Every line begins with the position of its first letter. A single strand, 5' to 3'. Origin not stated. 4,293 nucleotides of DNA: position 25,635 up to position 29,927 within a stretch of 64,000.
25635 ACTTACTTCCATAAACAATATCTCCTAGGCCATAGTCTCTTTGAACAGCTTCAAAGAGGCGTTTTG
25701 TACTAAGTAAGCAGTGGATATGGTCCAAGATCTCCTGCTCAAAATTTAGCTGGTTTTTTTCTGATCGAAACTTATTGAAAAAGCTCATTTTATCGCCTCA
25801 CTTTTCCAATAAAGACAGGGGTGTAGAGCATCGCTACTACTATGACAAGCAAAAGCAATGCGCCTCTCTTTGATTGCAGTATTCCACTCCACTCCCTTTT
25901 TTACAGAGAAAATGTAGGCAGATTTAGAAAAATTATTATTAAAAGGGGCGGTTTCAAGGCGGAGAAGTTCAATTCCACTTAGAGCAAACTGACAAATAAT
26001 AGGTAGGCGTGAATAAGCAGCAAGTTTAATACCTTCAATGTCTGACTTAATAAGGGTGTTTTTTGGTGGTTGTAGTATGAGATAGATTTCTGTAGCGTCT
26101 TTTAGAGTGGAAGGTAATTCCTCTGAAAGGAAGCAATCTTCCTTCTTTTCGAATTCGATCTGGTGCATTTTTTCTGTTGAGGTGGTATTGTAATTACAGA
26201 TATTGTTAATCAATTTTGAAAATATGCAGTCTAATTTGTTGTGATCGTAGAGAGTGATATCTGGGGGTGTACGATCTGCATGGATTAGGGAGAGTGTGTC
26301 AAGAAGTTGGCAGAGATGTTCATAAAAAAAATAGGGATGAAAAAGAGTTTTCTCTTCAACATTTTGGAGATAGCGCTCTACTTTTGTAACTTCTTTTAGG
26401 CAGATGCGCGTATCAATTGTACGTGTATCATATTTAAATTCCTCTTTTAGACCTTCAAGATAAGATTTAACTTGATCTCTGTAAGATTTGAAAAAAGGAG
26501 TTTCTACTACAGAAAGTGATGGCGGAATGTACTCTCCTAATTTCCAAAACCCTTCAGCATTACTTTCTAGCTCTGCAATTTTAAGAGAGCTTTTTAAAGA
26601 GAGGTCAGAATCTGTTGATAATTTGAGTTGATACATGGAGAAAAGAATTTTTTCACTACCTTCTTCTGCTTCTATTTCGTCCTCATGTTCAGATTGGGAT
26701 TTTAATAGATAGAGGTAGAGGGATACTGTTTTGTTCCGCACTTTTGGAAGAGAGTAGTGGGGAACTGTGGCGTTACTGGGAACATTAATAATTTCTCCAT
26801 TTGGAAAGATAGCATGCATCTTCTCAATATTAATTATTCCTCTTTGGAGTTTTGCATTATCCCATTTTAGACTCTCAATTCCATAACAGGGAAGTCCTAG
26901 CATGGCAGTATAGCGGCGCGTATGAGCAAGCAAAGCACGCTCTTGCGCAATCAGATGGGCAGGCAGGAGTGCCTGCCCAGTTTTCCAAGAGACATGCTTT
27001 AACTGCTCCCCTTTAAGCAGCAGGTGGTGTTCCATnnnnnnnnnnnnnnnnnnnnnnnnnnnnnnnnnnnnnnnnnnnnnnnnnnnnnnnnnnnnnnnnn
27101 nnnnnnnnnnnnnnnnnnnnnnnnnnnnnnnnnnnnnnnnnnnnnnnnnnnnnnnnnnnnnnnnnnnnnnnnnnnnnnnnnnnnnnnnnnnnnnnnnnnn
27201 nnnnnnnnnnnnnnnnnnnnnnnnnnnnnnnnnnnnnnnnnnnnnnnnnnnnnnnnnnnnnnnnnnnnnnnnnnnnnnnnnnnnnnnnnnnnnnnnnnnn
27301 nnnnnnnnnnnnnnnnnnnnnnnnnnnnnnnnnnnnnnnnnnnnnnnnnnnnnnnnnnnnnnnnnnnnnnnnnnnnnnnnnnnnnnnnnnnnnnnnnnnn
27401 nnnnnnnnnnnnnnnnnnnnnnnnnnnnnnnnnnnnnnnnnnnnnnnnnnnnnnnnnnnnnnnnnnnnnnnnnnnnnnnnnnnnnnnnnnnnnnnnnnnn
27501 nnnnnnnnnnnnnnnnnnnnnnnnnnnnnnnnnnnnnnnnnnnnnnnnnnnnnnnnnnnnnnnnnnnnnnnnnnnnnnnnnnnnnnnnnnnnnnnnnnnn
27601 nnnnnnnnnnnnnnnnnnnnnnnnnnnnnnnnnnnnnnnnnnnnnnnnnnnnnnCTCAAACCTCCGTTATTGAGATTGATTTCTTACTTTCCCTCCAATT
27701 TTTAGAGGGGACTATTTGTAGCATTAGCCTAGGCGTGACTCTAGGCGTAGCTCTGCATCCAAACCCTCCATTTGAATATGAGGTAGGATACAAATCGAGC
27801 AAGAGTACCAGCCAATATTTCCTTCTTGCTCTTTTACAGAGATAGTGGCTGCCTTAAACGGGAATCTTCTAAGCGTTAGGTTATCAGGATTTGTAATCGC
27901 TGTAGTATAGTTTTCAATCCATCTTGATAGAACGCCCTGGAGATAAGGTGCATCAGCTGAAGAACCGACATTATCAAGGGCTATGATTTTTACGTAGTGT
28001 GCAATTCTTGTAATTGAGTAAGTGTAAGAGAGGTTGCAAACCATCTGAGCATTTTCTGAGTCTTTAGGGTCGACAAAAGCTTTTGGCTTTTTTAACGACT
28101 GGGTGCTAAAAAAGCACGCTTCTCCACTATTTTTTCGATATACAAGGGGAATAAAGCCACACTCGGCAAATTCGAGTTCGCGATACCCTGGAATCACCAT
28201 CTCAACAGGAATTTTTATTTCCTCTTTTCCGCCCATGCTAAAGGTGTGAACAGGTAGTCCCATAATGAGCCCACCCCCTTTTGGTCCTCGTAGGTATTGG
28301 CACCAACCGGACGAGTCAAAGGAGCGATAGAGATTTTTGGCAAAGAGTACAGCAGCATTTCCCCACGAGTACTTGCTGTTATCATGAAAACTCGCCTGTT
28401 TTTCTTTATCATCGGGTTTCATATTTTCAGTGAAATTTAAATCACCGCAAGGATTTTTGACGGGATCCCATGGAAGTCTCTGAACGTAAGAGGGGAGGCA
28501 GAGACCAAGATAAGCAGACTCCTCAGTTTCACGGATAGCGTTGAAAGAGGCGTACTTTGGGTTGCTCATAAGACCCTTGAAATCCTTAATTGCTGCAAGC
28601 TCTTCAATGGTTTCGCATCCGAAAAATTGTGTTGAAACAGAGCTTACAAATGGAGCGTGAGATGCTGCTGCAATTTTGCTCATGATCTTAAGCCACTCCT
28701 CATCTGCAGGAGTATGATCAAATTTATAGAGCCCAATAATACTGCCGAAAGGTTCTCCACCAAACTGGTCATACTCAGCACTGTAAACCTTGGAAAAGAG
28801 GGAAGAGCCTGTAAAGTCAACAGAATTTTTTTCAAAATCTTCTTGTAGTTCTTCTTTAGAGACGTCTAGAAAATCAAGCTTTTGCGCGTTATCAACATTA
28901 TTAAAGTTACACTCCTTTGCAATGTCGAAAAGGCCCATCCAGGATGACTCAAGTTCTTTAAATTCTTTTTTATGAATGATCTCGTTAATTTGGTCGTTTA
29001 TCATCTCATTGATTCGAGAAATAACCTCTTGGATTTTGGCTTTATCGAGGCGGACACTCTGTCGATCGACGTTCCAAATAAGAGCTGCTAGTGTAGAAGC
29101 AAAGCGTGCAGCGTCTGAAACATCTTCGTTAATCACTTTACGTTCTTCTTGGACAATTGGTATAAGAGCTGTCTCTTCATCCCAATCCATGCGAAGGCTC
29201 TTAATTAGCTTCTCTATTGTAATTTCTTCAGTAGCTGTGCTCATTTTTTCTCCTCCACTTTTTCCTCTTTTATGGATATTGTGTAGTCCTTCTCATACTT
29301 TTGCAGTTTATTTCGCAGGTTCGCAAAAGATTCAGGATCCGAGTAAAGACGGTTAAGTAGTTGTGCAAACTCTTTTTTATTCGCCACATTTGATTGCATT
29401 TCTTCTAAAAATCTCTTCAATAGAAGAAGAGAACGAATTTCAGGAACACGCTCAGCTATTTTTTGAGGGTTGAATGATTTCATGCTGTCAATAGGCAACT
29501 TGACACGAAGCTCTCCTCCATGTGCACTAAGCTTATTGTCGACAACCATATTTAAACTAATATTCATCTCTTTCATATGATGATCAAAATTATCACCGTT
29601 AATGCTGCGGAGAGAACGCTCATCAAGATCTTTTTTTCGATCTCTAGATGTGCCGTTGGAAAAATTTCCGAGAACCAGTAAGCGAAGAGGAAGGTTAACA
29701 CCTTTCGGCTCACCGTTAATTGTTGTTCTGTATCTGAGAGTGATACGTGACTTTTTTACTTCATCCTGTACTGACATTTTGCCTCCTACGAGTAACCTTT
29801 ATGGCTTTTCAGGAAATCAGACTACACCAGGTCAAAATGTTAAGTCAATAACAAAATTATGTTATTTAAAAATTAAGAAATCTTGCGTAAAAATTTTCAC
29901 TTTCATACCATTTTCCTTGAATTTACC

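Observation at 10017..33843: Near-complete type VI secretion system in a chlamydial chromosome that also encodes the T3SS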

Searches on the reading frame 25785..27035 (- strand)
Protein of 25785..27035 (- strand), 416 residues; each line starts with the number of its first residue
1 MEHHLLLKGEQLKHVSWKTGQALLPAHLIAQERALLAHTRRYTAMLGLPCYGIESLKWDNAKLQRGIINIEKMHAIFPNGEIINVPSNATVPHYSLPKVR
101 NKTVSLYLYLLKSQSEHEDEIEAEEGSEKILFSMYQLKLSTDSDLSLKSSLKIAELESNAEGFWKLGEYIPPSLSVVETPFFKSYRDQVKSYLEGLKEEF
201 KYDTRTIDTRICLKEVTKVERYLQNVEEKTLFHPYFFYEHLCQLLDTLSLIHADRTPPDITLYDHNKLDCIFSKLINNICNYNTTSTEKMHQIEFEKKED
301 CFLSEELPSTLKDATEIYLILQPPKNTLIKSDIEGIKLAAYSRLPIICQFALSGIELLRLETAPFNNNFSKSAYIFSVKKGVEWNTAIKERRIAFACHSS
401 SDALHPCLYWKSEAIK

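Call 4: search_protein_families(library=pfam, proteins=[window:25785-27035:-], max_evalue=0.01)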
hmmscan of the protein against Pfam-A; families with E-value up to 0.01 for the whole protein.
window:25785-27035:- (416 aa): 1 family
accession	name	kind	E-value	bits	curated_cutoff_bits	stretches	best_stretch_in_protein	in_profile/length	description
PF05936.17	T6SS_VasE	-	9.9e-40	137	23.4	1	27-399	1-417/429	Bacterial Type VI secretion, VC_A0110, EvfL, ImpJ, VasE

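Call 6: search_protein_families(library=ncbifam, proteins=[window:25785-27035:-], max_evalue=0.01)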
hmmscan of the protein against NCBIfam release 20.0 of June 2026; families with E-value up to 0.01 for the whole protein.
window:25785-27035:- (416 aa): 1 family
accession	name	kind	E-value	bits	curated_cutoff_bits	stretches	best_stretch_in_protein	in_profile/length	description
TIGR03353.2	VI_chp_4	equivalog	2.3e-83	280.7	100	1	14-410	2-428/429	type VI secretion system baseplate subunit TssK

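Call 70: search_solved_structures(query=window:25785-27035:-, max_evalue=0.01)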
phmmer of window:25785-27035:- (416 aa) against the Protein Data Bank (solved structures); distinct sequences matched with E-value up to 0.01: 3.
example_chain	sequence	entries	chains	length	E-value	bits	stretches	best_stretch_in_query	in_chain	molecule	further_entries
5y0e_A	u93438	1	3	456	1.5e-06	30.8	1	113-401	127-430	TssK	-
8dql_C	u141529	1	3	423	0.00071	22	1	266-401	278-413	Secretion system protein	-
6n38_A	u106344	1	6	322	0.0052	19.2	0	16-92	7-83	Putative type VI secretion protein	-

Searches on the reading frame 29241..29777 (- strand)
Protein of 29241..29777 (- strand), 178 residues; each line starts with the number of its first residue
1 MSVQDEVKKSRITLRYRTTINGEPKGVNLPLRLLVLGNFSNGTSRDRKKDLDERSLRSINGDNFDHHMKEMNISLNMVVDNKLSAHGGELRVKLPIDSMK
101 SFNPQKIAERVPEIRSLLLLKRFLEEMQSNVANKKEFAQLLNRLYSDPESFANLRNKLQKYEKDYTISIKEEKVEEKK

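Call 4: search_protein_families(library=pfam, proteins=[window:29241-29777:-], max_evalue=0.01)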
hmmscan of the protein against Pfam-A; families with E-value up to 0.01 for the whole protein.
window:29241-29777:- (178 aa): 1 family
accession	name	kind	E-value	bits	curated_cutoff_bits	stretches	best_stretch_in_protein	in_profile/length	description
PF05591.17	T6SS_VipA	-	1.2e-42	145.8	24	1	5-158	2-154/155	Type VI secretion system, VipA, VC_A0107 or Hcp2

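Call 6: search_protein_families(library=ncbifam, proteins=[window:29241-29777:-], max_evalue=0.01)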
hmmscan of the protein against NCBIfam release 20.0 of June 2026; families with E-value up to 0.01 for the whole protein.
window:29241-29777:- (178 aa): 1 family
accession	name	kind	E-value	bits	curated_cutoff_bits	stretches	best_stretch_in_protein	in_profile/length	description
TIGR03358.1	VI_chp_5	equivalog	9e-45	152.3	97.25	1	3-159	3-158/160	type VI secretion system contractile sheath small subunit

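Call 92: search_solved_structures(query=window:29241-29777:-, max_evalue=0.001)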
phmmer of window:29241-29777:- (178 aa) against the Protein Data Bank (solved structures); distinct sequences matched with E-value up to 0.001: 10.
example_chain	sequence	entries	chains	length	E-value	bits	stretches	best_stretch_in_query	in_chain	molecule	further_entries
3j9o_A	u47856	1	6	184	6.6e-26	94.6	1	5-168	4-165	Intracellular growth locus protein A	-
5ojq_a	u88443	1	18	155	4.8e-15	59.3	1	8-151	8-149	VipA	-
5urw_1A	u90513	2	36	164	2.3e-14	57.1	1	9-151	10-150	TssB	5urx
5mxn_a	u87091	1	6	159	2.7e-14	56.9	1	8-153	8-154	Type VI secretion protein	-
3j9g_A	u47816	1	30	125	6.7e-13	52.4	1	8-124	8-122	VipA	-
5myu_a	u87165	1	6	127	4.5e-12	49.7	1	8-124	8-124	Uncharacterized protein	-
9n4v_B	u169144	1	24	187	1.7e-09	41.3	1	5-158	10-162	Type VI secretion system contractile sheath small subunit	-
4uqz_B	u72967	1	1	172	2.2e-08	37.7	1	10-151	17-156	HSIB1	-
5n8n_A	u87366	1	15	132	1.6e-07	34.9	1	10-121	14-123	Type VI secretion protein, family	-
4ps2_A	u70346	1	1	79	6.1e-06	29.7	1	92-159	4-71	Putative type VI secretion protein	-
